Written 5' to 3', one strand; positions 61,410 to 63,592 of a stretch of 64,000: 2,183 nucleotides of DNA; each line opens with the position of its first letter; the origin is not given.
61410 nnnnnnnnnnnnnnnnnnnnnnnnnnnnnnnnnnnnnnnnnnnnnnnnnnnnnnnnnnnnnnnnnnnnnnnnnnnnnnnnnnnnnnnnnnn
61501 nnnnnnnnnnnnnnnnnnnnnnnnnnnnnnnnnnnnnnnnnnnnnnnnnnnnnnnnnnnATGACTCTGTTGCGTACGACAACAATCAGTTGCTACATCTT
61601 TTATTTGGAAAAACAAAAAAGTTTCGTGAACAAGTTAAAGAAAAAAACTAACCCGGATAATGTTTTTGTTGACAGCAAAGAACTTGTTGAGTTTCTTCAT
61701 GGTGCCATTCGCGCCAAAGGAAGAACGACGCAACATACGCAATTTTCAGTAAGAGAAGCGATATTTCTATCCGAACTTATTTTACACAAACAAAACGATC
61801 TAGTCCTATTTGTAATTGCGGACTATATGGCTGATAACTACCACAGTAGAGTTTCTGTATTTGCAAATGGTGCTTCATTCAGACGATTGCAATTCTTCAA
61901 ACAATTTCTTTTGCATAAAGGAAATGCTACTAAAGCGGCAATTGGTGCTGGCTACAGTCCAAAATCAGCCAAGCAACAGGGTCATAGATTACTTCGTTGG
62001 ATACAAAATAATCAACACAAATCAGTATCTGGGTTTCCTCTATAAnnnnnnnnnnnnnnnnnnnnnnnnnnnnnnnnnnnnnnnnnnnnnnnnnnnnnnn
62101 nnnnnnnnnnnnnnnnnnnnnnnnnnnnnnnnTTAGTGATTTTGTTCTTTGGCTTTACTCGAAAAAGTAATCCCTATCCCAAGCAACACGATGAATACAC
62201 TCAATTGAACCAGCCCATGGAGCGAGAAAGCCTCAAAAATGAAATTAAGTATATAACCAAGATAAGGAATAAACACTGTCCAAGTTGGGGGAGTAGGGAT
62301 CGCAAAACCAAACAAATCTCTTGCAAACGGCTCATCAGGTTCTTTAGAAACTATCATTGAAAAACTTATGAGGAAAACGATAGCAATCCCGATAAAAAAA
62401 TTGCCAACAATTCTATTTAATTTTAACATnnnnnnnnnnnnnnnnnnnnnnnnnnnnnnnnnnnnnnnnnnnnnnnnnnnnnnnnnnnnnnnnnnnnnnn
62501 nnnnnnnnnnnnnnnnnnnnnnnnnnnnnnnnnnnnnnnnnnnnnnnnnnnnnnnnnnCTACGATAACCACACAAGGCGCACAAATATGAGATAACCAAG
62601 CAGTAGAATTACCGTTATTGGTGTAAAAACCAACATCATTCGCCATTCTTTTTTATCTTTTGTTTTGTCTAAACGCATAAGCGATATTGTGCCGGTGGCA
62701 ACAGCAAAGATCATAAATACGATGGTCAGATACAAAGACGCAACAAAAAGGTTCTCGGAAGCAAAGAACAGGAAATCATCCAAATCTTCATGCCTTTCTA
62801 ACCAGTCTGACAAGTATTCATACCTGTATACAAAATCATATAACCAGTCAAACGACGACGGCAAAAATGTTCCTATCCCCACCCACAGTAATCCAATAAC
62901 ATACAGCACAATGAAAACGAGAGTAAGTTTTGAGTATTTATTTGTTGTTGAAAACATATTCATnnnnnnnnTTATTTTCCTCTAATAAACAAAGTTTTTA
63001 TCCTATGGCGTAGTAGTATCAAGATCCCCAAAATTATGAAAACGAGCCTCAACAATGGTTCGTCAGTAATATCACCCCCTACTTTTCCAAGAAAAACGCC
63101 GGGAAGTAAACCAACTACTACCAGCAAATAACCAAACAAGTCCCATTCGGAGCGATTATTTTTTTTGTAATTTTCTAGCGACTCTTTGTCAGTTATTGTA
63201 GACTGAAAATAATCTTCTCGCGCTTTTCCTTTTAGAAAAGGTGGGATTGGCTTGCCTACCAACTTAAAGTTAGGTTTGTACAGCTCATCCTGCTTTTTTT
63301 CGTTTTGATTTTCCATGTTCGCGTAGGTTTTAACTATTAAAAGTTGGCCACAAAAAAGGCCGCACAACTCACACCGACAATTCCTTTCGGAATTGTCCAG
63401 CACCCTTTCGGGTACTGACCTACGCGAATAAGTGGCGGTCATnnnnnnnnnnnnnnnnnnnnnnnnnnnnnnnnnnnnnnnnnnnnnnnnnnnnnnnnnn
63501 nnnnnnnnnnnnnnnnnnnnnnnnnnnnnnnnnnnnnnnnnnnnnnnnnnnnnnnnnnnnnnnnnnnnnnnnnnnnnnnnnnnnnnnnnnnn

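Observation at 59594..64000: AT-rich accessory islet: stand-alone MORC/GHKL ATPase, terminase small-subunit fragment and small membrane-protein operons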

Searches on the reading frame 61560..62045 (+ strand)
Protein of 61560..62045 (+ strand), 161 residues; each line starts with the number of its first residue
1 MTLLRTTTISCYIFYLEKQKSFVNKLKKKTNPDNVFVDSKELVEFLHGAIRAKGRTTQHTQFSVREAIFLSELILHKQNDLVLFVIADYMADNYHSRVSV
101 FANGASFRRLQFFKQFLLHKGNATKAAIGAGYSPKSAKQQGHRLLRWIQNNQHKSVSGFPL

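Call 3: search_protein_families(library=pfam, proteins=[window:61560-62045:+], max_evalue=0.1)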
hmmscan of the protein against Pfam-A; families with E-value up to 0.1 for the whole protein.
window:61560-62045:+ (161 aa): 1 family
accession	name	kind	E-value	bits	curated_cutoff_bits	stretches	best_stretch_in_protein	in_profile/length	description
PF03592.21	Terminase_2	-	6.8e-08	33.7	26.1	1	112-146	8-41/141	Terminase small subunit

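Call 4: search_protein_families(library=padloc, proteins=[window:61560-62045:+], max_evalue=0.1)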
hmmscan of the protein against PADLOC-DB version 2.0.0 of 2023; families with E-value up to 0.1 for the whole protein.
window:61560-62045:+ (161 aa): 0 families

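Call 6: search_protein_families(library=ncbifam, proteins=[window:61560-62045:+], max_evalue=0.1)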
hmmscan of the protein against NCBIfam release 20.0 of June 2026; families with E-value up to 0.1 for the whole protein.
window:61560-62045:+ (161 aa): 0 families

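Call 63: search_protein_families(library=phrogs, proteins=[window:61560-62045:+], max_evalue=0.01)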
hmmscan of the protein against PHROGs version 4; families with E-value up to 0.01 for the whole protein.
window:61560-62045:+ (161 aa): 4 families
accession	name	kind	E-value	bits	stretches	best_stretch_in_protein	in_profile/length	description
phrog_17390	-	unknown function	1.7e-10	41.6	1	113-146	10-43/69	-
phrog_51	-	head and packaging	4.3e-08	34.2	1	117-146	100-130/261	terminase small subunit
phrog_641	-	head and packaging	0.00057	21.4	1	119-144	16-41/162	terminase small subunit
phrog_2606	-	head and packaging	0.0014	19.1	1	118-146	101-130/310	terminase small subunit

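Call 103: find_homologous_proteins(query=window:61560-62045:+, max_evalue=0.001)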
Query window:61560-62045:+ (161 aa): 23 proteins with E <= 0.001 among 74 candidates.
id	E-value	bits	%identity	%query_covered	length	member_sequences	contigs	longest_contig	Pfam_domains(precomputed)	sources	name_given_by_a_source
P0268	1.1e-85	303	100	86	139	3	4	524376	PF03592.22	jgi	-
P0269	9.1e-42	161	61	79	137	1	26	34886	PF03592.22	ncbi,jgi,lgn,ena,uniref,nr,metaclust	ncbi:MAG: hypothetical protein A2860_01215 [Candidatus Levybacteria bacterium RIFCSPHIGHO2_01_FULL_3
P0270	3.6e-41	159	59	79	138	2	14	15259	PF03592.22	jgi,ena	-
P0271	1.8e-40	156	59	76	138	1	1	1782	PF03592.22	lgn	-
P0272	4.3e-40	155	56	81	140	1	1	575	PF03592.22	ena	-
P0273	9.8e-40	154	68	66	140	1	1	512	PF03592.22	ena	-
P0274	1.7e-39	153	56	80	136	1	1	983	PF03592.22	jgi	jgi:hypothetical protein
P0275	1.0e-38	151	69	61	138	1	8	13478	PF03592.22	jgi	jgi:hypothetical protein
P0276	1.1e-36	144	55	76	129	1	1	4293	PF03592.22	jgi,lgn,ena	-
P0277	1.2e-35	141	58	75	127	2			PF03592.22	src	-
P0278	3.5e-34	136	52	82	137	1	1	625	PF03592.22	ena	-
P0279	4.6e-34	136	53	82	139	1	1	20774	PF03592.22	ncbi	-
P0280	9.5e-34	135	63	61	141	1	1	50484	PF03592.22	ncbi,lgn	-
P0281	7.2e-33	132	53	82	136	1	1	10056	PF03592.22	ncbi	-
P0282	2.2e-32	130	55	73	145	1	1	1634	PF03592.22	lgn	-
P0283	3.5e-19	87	43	78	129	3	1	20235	PF03592.22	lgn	-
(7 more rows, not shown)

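Call 104: find_encoding_contigs(protein=P0269, flank=9000, max_places=5)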
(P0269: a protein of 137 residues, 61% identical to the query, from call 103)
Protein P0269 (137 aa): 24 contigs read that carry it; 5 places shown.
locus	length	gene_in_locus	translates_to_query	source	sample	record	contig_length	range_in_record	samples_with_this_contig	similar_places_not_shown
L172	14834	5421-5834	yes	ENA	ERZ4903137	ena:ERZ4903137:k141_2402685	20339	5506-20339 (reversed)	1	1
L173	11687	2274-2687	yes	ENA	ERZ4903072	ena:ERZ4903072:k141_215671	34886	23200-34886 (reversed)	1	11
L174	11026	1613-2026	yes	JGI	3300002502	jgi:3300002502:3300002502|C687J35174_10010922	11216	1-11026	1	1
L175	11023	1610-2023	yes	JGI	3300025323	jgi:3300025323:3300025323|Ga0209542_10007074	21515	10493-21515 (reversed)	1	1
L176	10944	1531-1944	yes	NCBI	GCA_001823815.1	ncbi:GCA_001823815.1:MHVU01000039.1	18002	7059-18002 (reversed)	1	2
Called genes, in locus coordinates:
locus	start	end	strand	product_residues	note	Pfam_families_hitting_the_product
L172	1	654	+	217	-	?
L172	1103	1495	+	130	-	PF03652:RuvX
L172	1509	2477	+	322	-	PF11104:PilM_2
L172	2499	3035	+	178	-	-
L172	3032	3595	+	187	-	-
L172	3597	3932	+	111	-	-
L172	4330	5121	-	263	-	-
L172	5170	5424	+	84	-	-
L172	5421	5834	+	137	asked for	PF03592:Terminase_2 (weak)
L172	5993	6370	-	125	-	-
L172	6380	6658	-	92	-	-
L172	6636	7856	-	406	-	-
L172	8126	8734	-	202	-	-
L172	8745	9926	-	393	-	PF02463:SMC_N, PF13175:AAA_15, PF13476:AAA_23, PF13304:AAA_21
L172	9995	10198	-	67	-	PF12728:HTH_17 (weak)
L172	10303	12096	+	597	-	PF00239:Resolvase, PF07508:Recombinase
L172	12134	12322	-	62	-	PF01541:GIY-YIG (weak)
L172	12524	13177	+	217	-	PF01255:Prenyltransf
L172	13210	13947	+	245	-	PF00849:PseudoU_synth_2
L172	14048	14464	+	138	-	PF01245:Ribosomal_L19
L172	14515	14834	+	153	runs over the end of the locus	-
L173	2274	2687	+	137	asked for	PF03592:Terminase_2 (weak)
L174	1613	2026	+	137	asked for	PF03592:Terminase_2 (weak)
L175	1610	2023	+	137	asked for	PF03592:Terminase_2 (weak)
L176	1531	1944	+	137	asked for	PF03592:Terminase_2 (weak)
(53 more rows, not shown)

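Call 112: search_protein_families(library=padloc, proteins=[L172:8745-9926:-, L172:8126-8734:-, L172:4330-5121:-, L172:6636-7856:-, L172:6380-6658:-, L172:5993-6370:-], max_evalue=0.001)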
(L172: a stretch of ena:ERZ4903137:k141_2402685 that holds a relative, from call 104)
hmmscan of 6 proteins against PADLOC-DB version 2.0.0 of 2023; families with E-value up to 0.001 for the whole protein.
L172:8745-9926:- (393 aa): 113 families (the best 25 are shown)
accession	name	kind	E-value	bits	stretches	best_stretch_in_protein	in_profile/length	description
PDLC04392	PDC-M07A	-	1e-36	125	2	236-373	247-387/432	-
PDLC04393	PDC-M07A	-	1.2e-36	124.7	2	241-373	254-389/435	-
PDLC02335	AbiLi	-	2.4e-35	120.1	1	1-372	49-266/326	AbiLi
PDLC04391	PDC-M07A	-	2.8e-32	110.2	1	1-367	1-379/412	-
PDLC04178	HEC-01A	-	1.6e-30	104.4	1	2-376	9-366/399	-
PDLC04389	PDC-M07A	-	2.6e-30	103.8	2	292-373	322-407/443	-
PDLC02980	AriA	-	7e-27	93.2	2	257-341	221-303/304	-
PDLC04179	HEC-01A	-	2.8e-26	90.7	2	276-375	340-438/459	-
PDLC02979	AriA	-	1.5e-25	88.8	1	1-340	1-372/373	-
PDLC04175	HEC-01A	-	4.7e-25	86.4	1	2-359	6-330/363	-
PDLC04176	HEC-01A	-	1.6e-24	85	1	2-363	3-341/371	-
PDLC04182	HEC-01A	-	2.8e-24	83.8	1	2-366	4-376/406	-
PDLC04149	HEC-04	-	3.3e-24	83.3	2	227-348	165-284/494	-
PDLC03878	NsnB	-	4.1e-23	80.7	1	1-346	1-286/345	-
PDLC04177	HEC-01A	-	2.3e-22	77.5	2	1-171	4-164/393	-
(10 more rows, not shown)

L172:8126-8734:- (202 aa): 1 family
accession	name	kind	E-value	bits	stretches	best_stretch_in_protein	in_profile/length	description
PDLC04197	HEC-01B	-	0.00019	19.2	1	97-144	83-131/192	-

L172:4330-5121:- (263 aa): 0 families

L172:6636-7856:- (406 aa): 0 families

L172:6380-6658:- (92 aa): 0 families

L172:5993-6370:- (125 aa): 0 families

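Call 113: search_protein_families(library=pfam, proteins=[L172:8745-9926:-, L172:8126-8734:-, L172:4330-5121:-, L172:6636-7856:-, L172:6380-6658:-, L172:5993-6370:-, L172:5170-5424:+], max_evalue=0.001)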
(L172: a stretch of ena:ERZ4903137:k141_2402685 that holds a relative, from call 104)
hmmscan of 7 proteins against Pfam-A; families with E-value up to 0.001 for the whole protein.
L172:8745-9926:- (393 aa): 7 families
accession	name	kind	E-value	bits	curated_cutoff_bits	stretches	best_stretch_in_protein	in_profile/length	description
PF13304.12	AAA_21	-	2.6e-24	87.3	27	2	211-341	175-303/304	AAA domain, putative AbiEii toxin, Type IV TA system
PF13175.12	AAA_15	-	7.8e-22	78.8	32.1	1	1-340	1-373/374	AAA ATPase domain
PF02463.25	SMC_N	-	4.8e-17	62.6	40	1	1-345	1-206/220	RecF/RecN/SMC N terminal domain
PF13476.12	AAA_23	-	4.2e-08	34.5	27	1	4-108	1-87/201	AAA domain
PF00005.33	ABC_tran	-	0.00024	22.2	25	0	20-49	10-39/137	ABC transporter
PF13555.12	AAA_29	-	0.00036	20.7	27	1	4-42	3-43/61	P-loop containing region of AAA domain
PF11398.14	DUF2813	-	0.00053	19.9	21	1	2-44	3-45/372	Protein of unknown function (DUF2813)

L172:8126-8734:- (202 aa): 0 families

L172:4330-5121:- (263 aa): 0 families

L172:6636-7856:- (406 aa): 0 families

L172:6380-6658:- (92 aa): 0 families

L172:5993-6370:- (125 aa): 0 families

L172:5170-5424:+ (84 aa): 0 families

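Call 116: find_encoding_contigs(protein=P0280, flank=9000, max_places=2)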
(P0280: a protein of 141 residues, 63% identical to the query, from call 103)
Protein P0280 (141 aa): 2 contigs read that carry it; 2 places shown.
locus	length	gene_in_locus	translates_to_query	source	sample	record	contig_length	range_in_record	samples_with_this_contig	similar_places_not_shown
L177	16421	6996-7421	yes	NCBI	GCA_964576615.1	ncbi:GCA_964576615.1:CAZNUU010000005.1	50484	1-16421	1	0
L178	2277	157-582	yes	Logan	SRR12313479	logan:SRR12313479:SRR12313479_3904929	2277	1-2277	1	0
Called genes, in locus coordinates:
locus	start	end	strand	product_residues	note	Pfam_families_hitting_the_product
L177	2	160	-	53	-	?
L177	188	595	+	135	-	-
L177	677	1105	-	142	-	PF00903:Glyoxalase, PF06983:3-dmu-9_3-mt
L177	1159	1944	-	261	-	PF00459:Inositol_P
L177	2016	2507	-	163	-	PF00293:NUDIX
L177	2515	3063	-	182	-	PF00300:His_Phos_1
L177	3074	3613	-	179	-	-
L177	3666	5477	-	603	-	-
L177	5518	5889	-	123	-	PF10881:DUF2726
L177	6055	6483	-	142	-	PF00903:Glyoxalase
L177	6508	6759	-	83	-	PF01541:GIY-YIG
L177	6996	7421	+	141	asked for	PF03592:Terminase_2 (weak)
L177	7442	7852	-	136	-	PF13473:Cupredoxin_1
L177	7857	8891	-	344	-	PF00403:HMA (weak), PF13386:DsbD_2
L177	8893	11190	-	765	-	PF00403:HMA, PF00122:E1-E2_ATPase, PF00702:Hydrolase, PF08282:Hydrolase_3 (faint)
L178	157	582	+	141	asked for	PF03592:Terminase_2 (weak)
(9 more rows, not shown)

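Call 117: find_encoding_contigs(protein=P0279, flank=9000, max_places=2)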
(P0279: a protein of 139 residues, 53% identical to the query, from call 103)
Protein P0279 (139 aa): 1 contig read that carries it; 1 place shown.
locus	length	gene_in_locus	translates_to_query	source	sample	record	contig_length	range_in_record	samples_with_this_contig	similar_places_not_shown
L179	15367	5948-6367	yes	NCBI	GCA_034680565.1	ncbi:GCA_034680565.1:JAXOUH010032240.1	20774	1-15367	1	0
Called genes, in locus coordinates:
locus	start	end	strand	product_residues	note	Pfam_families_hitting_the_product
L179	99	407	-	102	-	-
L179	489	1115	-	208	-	PF13328:HD_4, PF01966:HD (weak)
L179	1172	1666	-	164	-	PF05163:DinB, PF12867:DinB_2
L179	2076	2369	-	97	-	PF13248:Zn_ribbon_3, PF13240:Zn_Ribbon_1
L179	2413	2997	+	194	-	-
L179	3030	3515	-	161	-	-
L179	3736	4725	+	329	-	PF00145:DNA_methylase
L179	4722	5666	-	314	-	-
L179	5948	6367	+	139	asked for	PF03592:Terminase_2 (weak)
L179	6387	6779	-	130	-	PF13473:Cupredoxin_1 (weak)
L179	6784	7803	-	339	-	PF00403:HMA, PF13386:DsbD_2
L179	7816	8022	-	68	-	-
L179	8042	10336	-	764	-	PF00403:HMA, PF08282:Hydrolase_3 (faint), PF00122:E1-E2_ATPase, PF00702:Hydrolase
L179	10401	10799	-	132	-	-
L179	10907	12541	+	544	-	-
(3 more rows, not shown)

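Call 118: find_encoding_contigs(protein=P0283, flank=9000, max_places=2)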
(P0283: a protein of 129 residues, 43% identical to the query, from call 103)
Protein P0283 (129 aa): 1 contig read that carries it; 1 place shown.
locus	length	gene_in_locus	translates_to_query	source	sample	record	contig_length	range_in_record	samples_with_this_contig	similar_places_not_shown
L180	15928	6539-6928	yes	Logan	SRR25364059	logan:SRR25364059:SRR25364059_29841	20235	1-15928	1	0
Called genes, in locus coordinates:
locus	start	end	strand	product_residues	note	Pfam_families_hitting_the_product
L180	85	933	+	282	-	-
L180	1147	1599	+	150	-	-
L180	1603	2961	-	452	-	PF03266:NTPase_1 (faint), PF05970:PIF1, PF07728:AAA_5 (faint), PF13245:AAA_19, PF13401:AAA_22 (weak), PF13604:AAA_30, PF21530:Pif1_2B_dom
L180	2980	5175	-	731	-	PF01935:DUF87, PF05872:HerA_C (faint)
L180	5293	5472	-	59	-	-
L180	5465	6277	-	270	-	-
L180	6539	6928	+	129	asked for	PF03592:Terminase_2 (weak)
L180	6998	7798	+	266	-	-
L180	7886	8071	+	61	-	-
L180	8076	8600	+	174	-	-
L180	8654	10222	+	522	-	PF00239:Resolvase, PF07508:Recombinase, PF13408:Zn_ribbon_recom (weak)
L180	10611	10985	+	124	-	-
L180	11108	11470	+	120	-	-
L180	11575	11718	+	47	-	-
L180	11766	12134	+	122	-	-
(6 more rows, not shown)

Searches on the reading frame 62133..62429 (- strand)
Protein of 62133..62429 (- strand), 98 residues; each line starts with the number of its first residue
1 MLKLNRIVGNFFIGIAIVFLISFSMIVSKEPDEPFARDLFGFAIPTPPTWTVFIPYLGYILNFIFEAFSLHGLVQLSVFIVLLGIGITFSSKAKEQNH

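Call 3: search_protein_families(library=pfam, proteins=[window:62133-62429:-], max_evalue=0.1)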
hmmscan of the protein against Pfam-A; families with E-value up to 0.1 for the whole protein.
window:62133-62429:- (98 aa): 0 families

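Call 4: search_protein_families(library=padloc, proteins=[window:62133-62429:-], max_evalue=0.1)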
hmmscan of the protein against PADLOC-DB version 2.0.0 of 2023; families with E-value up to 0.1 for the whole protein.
window:62133-62429:- (98 aa): 0 families

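Call 6: search_protein_families(library=ncbifam, proteins=[window:62133-62429:-], max_evalue=0.1)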
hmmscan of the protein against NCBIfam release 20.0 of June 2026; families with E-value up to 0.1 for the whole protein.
window:62133-62429:- (98 aa): 1 family
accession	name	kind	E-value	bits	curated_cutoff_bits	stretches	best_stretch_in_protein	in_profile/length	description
NF006303.0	PRK08489.1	equivalog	0.07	13.7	145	0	63-92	90-119/129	NAD(P)H-quinone oxidoreductase subunit 3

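Call 63: search_protein_families(library=phrogs, proteins=[window:62133-62429:-], max_evalue=0.01)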
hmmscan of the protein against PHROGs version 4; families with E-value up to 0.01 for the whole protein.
window:62133-62429:- (98 aa): 0 families

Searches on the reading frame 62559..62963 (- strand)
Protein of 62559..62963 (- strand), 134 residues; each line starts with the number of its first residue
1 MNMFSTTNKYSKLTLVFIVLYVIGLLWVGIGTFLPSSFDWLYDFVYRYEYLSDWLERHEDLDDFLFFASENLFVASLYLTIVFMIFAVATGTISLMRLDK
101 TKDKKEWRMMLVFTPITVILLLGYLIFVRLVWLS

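Call 3: search_protein_families(library=pfam, proteins=[window:62559-62963:-], max_evalue=0.1)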
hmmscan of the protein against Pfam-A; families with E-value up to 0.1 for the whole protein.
window:62559-62963:- (134 aa): 2 families
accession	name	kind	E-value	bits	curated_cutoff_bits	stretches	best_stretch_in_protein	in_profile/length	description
PF10269.14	Tmemb_185A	-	0.0032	17.6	23.1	1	63-127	115-181/252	Transmembrane Fragile-X-F protein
PF04479.18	RTA1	-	0.018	15.1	24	1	70-127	104-161/208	RTA1 like protein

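Call 4: search_protein_families(library=padloc, proteins=[window:62559-62963:-], max_evalue=0.1)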
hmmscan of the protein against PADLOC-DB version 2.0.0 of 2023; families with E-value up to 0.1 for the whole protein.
window:62559-62963:- (134 aa): 1 family
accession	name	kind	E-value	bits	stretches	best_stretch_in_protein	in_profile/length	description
PDLC04671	PDC-M48A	-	0.0017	16.5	1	12-125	39-145/166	-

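Call 6: search_protein_families(library=ncbifam, proteins=[window:62559-62963:-], max_evalue=0.1)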
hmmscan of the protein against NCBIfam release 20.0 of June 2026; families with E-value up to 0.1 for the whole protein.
window:62559-62963:- (134 aa): 1 family
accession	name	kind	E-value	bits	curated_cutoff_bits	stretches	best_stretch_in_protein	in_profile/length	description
TIGR01815.1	TrpE-clade3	equivalog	0.014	13.4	739.15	1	39-109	150-221/717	anthranilate synthase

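Call 63: search_protein_families(library=phrogs, proteins=[window:62559-62963:-], max_evalue=0.01)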
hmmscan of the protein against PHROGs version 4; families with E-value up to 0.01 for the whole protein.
window:62559-62963:- (134 aa): 0 families

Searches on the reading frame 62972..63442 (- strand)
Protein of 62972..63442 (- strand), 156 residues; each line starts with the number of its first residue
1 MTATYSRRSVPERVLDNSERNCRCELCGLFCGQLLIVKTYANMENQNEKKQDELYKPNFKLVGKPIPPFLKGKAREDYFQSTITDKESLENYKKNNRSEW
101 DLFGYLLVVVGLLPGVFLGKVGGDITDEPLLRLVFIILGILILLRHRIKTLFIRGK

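Call 3: search_protein_families(library=pfam, proteins=[window:62972-63442:-], max_evalue=0.1)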
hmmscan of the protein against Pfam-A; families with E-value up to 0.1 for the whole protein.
window:62972-63442:- (156 aa): 1 family
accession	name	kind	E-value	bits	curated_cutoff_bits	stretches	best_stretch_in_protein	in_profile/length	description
PF01925.25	TauE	-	0.014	15.5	32.6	1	92-145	55-106/237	Sulfite exporter TauE/SafE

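Call 4: search_protein_families(library=padloc, proteins=[window:62972-63442:-], max_evalue=0.1)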
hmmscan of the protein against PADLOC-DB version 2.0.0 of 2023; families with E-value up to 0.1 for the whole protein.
window:62972-63442:- (156 aa): 1 family
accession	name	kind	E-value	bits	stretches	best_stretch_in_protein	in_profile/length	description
PDLC02155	Cas13d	-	0.035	10.6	1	31-107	483-557/817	-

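Call 6: search_protein_families(library=ncbifam, proteins=[window:62972-63442:-], max_evalue=0.1)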
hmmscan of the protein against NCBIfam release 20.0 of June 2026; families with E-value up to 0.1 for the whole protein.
window:62972-63442:- (156 aa): 0 families

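Call 63: search_protein_families(library=phrogs, proteins=[window:62972-63442:-], max_evalue=0.01)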
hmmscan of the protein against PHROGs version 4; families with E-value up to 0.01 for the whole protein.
window:62972-63442:- (156 aa): 0 families
